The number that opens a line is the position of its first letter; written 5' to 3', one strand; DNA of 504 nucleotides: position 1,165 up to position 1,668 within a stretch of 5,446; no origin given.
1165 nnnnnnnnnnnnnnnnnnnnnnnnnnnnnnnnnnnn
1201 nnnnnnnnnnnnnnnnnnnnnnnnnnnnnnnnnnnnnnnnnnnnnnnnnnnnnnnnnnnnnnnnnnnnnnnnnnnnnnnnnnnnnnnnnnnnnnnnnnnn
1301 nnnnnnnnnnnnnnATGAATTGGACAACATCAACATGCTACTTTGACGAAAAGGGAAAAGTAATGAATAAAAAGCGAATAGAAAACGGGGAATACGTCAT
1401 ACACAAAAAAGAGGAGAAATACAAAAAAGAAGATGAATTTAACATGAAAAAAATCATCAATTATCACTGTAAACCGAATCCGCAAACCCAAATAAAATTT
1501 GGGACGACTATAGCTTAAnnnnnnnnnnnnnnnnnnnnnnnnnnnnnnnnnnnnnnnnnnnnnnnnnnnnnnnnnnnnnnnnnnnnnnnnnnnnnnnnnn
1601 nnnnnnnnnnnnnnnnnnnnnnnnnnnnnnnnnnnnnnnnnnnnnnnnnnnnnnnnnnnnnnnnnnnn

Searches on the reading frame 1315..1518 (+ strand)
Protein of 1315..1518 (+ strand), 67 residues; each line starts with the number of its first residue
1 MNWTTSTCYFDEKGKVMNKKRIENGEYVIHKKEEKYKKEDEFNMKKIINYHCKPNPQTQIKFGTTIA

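Call 10: search_protein_families(library=pfam, proteins=[window:1315-1518:+], max_evalue=0.01)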
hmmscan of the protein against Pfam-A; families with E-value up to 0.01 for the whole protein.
window:1315-1518:+ (67 aa): 0 families

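Call 46: find_related_loci(query=window:1315-1518:+, collection=viral_contigs, flank=6000)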
Query window:1315-1518:+ (67 aa) in viral_contigs; peptide patterns used: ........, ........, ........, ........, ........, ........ (x = any residue, [..] = any of these).
12 stretches matched a pattern, but none encodes a relative of the query by tblastn (E <= 1e-3).
